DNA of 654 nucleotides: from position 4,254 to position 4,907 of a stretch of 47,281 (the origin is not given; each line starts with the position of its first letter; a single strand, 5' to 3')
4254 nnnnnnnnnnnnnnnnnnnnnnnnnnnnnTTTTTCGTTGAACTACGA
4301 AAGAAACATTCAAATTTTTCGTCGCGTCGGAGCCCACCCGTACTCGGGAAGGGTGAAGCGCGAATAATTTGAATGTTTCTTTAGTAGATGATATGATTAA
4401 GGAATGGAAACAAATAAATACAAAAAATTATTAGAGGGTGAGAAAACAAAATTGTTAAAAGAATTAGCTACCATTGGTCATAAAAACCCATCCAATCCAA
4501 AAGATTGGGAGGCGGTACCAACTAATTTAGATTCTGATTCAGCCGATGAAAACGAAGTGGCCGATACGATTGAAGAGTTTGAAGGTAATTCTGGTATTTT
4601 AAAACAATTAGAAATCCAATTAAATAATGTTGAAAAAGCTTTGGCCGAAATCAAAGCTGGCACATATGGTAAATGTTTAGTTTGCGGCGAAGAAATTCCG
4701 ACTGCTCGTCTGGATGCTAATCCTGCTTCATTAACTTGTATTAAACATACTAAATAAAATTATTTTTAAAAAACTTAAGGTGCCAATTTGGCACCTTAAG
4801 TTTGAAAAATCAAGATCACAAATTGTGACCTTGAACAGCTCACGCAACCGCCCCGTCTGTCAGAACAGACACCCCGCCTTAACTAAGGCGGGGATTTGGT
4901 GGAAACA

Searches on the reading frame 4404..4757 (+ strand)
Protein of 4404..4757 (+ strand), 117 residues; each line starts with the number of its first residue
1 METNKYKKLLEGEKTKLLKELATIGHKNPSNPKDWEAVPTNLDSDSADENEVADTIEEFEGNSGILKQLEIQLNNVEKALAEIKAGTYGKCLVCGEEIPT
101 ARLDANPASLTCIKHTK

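Call 12: search_protein_families(library=pfam, proteins=[window:4404-4757:+])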
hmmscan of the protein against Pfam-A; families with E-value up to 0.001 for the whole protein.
window:4404-4757:+ (117 aa): 1 family
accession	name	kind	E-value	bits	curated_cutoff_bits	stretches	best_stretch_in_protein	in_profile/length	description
PF01258.23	zf-dskA_traR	-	7.3e-08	32.7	24.9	1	86-113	1-28/36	Prokaryotic dksA/traR C4-type zinc finger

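Call 47: find_encoding_contigs(protein=window:4404-4757:+, flank=1500, max_places=10)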
Protein window:4404-4757:+ (117 aa): 2 contigs read that carry it; 2 places shown.
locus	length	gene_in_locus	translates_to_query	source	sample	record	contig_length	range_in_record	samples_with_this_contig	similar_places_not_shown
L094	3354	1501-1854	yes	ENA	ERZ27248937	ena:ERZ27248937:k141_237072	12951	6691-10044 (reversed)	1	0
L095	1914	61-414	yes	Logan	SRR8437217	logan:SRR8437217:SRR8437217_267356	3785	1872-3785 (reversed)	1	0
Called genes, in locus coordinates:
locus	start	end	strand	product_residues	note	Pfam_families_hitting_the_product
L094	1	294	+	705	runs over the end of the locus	PF01138:RNase_PH, PF03725:RNase_PH_C (faint), PF01138:RNase_PH, PF00013:KH_1, PF00575:S1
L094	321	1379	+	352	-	-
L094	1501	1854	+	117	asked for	PF01258:zf-dskA_traR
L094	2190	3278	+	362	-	-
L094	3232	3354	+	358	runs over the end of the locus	-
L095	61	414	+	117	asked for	PF01258:zf-dskA_traR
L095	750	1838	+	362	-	-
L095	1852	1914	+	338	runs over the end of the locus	-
